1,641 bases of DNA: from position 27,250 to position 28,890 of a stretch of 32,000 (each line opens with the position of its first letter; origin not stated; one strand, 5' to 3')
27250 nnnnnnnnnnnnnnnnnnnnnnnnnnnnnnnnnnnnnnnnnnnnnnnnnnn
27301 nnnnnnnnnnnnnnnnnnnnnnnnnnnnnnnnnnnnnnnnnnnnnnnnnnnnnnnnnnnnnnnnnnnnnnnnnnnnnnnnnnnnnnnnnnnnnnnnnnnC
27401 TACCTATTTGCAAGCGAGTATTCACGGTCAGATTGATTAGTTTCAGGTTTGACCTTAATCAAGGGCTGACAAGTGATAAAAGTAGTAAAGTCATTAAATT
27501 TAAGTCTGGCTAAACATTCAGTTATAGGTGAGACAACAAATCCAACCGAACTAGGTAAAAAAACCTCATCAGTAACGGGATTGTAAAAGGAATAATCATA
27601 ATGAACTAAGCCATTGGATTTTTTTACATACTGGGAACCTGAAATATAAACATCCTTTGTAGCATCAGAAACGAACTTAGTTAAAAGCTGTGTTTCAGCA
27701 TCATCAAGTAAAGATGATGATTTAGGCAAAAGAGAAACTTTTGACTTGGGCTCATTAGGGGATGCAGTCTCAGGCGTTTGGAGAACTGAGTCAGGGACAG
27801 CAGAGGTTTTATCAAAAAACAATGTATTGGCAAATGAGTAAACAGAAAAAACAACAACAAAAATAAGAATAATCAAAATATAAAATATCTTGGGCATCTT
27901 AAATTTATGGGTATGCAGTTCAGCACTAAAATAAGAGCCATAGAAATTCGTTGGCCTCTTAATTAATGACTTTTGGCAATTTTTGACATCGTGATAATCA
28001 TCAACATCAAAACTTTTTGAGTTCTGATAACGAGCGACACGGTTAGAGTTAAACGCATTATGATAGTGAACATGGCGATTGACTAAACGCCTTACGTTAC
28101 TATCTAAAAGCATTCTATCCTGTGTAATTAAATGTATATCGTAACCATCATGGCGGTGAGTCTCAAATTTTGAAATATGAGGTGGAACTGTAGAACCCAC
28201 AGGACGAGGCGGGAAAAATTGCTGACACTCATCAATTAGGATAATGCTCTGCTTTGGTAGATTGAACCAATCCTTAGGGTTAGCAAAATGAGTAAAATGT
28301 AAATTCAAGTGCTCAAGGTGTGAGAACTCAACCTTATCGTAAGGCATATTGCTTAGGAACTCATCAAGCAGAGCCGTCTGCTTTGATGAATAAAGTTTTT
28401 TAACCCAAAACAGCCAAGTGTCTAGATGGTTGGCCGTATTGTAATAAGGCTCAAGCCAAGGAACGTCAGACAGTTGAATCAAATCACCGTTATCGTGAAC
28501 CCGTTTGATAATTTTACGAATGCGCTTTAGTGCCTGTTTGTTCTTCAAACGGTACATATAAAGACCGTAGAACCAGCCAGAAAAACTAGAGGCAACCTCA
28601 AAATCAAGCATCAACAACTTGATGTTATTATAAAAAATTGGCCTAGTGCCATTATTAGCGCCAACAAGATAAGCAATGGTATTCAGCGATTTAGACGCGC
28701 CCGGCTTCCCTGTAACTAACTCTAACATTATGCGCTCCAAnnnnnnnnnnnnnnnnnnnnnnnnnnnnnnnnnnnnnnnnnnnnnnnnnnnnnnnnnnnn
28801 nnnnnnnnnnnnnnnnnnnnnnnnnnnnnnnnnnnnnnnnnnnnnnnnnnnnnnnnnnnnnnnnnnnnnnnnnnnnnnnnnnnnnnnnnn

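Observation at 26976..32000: CTXphi/VGJphi-style filamentous prophage without a visible secretin or integrase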

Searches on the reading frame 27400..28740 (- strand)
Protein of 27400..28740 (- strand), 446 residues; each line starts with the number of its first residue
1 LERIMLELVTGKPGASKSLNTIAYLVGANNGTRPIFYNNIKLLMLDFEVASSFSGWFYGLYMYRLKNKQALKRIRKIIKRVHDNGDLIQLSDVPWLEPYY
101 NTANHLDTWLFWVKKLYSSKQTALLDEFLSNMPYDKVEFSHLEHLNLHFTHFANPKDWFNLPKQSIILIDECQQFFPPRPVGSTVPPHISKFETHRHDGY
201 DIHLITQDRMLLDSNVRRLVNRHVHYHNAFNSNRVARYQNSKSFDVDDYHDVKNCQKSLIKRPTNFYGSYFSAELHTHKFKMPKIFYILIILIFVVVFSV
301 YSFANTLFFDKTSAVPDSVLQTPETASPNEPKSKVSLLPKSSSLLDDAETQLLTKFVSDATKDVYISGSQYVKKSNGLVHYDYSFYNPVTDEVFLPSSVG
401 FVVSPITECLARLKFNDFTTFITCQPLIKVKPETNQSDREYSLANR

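Call 3: search_protein_families(library=pfam, proteins=[window:27400-28740:-], max_evalue=0.1)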
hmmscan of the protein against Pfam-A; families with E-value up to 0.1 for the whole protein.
window:27400-28740:- (446 aa): 1 family
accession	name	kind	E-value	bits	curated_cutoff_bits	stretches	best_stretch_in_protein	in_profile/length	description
PF05707.18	Zot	-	1.4e-17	64.2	20.3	1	152-270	69-190/197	Zonular occludens toxin (Zot)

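Call 4: search_protein_families(library=phrogs, proteins=[window:27400-28740:-], max_evalue=0.1)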
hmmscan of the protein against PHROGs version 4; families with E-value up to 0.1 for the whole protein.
window:27400-28740:- (446 aa): 4 families
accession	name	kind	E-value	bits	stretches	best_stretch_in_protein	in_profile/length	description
phrog_1041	-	moron, auxiliary metabolic gene and host takeover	6.8e-93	313.3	1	5-435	1-387/420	CTXphi Zot-like toxin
phrog_197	-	moron, auxiliary metabolic gene and host takeover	1.5e-50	174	1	4-427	26-382/486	Zot-like toxin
phrog_11271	-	head and packaging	6.3e-07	30.4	1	139-218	60-141/145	head morphogenesis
phrog_1675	-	head and packaging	0.00046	20.7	1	159-226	75-143/353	morphogenesis (protein I of M13)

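Call 6: search_dna_similar(query=window:27400-28740:-, collection=phages, mode=protein, max_rows=25)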
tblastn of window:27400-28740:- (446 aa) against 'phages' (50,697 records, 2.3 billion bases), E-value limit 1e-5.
Records with a match: 83; places in all: 83; records where one place covers at least 80% of the query: 1.
Best place of each record, by identity: 80-90% 1; <60% 82.
By first word of the organism name: Ralstonia 38; Inovirus 15; Pseudomonas 8; Dulem 7; Xanthomonas 4; Stenotrophomonas 4; Phage 2; Inoviridae 2; Shewanella 1; Aeromonas 1; and 1 more.
By host as written in the record: Ralstonia solanacearum 30; Homo sapiens 15; - 8; Pseudomonas aeruginosa 7; Varecia variegata 5; Varecia rubra 2; Ralstonia pickettii 2; Xanthomonas axonopodis pv. citri 2; and 11 more.
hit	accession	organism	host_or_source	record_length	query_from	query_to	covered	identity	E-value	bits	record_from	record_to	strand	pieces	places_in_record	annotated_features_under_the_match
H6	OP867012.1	Shewanella phage Dolos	Shewanella oneidensis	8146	1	444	100%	84.5%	0e+0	731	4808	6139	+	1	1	CTXphi Zot-like toxin | minor head protein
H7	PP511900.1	Dulem virus 65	Varecia rubra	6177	5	284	63%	23.3%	3e-8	62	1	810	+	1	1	ZOT protein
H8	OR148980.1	Inovirus D_HF5_49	Homo sapiens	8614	128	284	35%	36.6%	8e-16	86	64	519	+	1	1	zonular occludens toxin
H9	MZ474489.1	Phage blackswan219-1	cloacal swab from black swan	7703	145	283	31%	39.3%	3e-23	108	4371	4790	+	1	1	zonular occludens toxin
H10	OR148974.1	Inovirus D_HF4_79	Homo sapiens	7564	128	284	35%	34.2%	4e-13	77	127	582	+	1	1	zonular occludens toxin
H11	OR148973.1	Inovirus D_HF38_14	Homo sapiens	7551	128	284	35%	34.2%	5e-13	77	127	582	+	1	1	zonular occludens toxin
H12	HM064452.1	Ralstonia phage PE226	Ralstonia solanacearum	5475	142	283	32%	36.6%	1e-17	91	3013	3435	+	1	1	putative phage assembly protein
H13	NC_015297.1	Ralstonia phage PE226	Ralstonia solanacearum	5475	142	283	32%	36.6%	1e-17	91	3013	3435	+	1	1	putative phage assembly protein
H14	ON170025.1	Ralstonia phage YO006_3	Ralstonia solanacearum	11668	142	283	32%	36.6%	2e-17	91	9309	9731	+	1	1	record has no annotation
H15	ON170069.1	Ralstonia phage YO029_2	Ralstonia solanacearum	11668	142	283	32%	36.6%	2e-17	91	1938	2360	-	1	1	record has no annotation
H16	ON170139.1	Ralstonia phage YO084_3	Ralstonia solanacearum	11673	142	283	32%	36.6%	2e-17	91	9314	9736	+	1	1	record has no annotation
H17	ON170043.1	Ralstonia phage YO015_3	Ralstonia solanacearum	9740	142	283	32%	36.6%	3e-15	84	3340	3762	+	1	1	record has no annotation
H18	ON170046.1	Ralstonia phage YO016_1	Ralstonia solanacearum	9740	142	283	32%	36.6%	3e-15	84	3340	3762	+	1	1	record has no annotation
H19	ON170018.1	Ralstonia phage YO001_4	Ralstonia solanacearum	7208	142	283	32%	36.4%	2e-20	100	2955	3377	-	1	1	record has no annotation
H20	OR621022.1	Pseudomonas phage 62-2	Pseudomonas aeruginosa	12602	143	284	32%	36.3%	4e-19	96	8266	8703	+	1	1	ZOT-like protein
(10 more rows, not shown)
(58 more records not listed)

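Call 13: find_encoding_contigs(protein=window:27400-28740:-, flank=10000, max_places=8)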
Protein window:27400-28740:- (446 aa): no gene with exactly this product is on record in the collection.

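Call 22: find_related_loci(query=window:27400-28728:-, collection=genome_contigs, flank=10000)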
Query window:27400-28728:- (442 aa) in genome_contigs; peptide patterns used: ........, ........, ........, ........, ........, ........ (x = any residue, [..] = any of these).
56 stretches matched a pattern; 11 encode a relative of the query (tblastn E <= 1e-3); 11 distinct loci.
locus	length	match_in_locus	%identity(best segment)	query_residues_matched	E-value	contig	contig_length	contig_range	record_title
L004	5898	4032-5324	51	1-434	3e-151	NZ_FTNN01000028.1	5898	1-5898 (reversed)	Shewanella morhuae strain ATCC BAA-1205, whole genome shotgun sequence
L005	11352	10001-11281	46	1-436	1e-126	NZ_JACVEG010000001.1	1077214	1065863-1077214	Vibrio sp. Y2-5 Scaffold1, whole genome shotgun sequence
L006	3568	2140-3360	47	1-423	2e-129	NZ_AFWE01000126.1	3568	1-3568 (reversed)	Vibrio scophthalmi LMG 19158 VIS19158_245, whole genome shotgun sequence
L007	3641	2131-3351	48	1-423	1e-128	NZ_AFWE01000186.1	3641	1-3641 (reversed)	Vibrio scophthalmi LMG 19158 VIS19158_55, whole genome shotgun sequence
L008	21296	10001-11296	48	1-435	9e-124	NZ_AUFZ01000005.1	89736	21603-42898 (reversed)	Vibrio litoralis DSM 17657 K358DRAFT_scaffold00014.14_C, whole genome shotgun sequence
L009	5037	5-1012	45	83-433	3e-96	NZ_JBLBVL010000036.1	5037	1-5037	Thaumasiovibrio sp. DFM-14 contig_36, whole genome shotgun sequence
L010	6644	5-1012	44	83-433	1e-95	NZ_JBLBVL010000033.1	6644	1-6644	Thaumasiovibrio sp. DFM-14 contig_33, whole genome shotgun sequence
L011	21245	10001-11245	46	1-434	1e-123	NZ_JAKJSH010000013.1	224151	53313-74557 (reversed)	Photobacterium kasasachensis strain JAMM1827 JAMM1827_scaffold_9, whole genome shotgun sequence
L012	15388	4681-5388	33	117-335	7e-28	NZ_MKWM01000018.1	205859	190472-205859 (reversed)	MAG: Thiobacillus sp. 63-78 SCNpilot_expt_300_bf_scaffold_183, whole genome shotgun sequence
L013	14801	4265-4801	36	117-279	2e-26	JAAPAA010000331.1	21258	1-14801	MAG: Thiobacillaceae bacterium isolate AHI16 k141_1323686, whole genome shotgun sequence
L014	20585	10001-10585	36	1-297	1e-24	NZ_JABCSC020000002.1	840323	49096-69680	Uliginosibacterium aquaticum strain IMCC34675 NODE_2_length_840323_cov_123.470798, whole genome shotgun sequence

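Call 26: find_related_loci(query=window:27400-28728:-, collection=viral_contigs, flank=10000)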
Query window:27400-28728:- (442 aa) in viral_contigs; peptide patterns used: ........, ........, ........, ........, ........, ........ (x = any residue, [..] = any of these).
22 stretches matched a pattern; 18 encode a relative of the query (tblastn E <= 1e-3); 17 distinct loci.
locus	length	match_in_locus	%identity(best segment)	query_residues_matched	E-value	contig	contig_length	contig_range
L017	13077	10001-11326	100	1-442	0e+0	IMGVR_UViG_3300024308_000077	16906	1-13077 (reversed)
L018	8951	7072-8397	100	1-442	0e+0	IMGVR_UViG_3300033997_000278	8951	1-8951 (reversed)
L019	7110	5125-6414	62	1-431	0e+0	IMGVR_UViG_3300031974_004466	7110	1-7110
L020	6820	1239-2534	61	1-434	3e-179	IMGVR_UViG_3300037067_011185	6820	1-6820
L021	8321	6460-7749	52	1-434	5e-158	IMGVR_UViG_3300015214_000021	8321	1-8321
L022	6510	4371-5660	52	1-432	2e-153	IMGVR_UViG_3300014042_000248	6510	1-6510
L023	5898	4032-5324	51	1-434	3e-151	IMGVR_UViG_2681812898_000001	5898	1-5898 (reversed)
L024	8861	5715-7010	48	1-435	8e-124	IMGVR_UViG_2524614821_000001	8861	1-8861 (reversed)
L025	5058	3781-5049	47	1-441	4e-124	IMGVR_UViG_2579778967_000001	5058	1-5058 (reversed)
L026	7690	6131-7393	44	1-423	5e-119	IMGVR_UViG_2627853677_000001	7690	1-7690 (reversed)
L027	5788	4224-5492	44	1-436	2e-117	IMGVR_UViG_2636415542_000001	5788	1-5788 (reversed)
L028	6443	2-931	59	122-433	8e-116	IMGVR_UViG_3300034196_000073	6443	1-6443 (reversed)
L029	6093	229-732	37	125-294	1e-28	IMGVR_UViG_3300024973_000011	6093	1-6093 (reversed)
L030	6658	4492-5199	33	117-335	6e-28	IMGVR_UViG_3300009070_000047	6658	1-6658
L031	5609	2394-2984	36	117-299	5e-27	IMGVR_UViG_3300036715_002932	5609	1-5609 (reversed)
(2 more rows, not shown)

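Call 55: find_encoding_contigs(protein=window:27400-28728:-, flank=10000, max_places=10)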
Protein window:27400-28728:- (442 aa): 4 contigs read that carry it; 4 places shown.
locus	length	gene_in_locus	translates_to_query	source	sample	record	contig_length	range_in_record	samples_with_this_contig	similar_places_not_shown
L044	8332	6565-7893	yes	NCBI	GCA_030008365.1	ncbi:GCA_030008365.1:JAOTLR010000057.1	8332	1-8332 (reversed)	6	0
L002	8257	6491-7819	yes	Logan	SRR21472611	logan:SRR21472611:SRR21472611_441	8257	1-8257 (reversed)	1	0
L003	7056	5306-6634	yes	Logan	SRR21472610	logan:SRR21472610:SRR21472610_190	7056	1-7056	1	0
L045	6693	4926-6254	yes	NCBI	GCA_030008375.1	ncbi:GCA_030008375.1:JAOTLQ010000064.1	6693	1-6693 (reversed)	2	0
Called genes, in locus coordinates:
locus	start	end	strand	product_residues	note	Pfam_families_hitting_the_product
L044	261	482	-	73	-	-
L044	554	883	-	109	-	-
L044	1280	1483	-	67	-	-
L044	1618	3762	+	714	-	PF05840:Phage_GPA, PF23343:REP_ORF2-G2P (weak)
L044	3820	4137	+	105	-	-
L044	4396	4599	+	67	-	PF05356:Phage_Coat_B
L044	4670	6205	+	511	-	-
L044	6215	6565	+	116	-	PF10734:DUF2523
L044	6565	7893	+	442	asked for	PF05707:Zot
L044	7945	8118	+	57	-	-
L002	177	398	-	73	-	-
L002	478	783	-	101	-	-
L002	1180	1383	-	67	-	-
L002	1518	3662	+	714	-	PF05840:Phage_GPA, PF23343:REP_ORF2-G2P (weak)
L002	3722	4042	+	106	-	-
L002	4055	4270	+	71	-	-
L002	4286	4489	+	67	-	PF05356:Phage_Coat_B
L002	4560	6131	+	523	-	-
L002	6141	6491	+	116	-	PF10734:DUF2523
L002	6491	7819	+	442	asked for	PF05707:Zot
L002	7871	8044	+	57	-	-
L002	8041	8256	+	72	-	?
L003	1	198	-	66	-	?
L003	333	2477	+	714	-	PF05840:Phage_GPA, PF23343:REP_ORF2-G2P (weak)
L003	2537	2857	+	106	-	-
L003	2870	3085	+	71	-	-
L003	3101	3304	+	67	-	PF05356:Phage_Coat_B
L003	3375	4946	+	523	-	-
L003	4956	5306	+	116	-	PF10734:DUF2523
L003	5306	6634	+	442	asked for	PF05707:Zot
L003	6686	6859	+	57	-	-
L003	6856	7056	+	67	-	?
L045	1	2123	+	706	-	PF05840:Phage_GPA, PF23343:REP_ORF2-G2P (weak)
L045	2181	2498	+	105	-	-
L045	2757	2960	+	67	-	PF05356:Phage_Coat_B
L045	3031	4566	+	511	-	-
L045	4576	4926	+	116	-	PF10734:DUF2523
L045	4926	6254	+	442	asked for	PF05707:Zot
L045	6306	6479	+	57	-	-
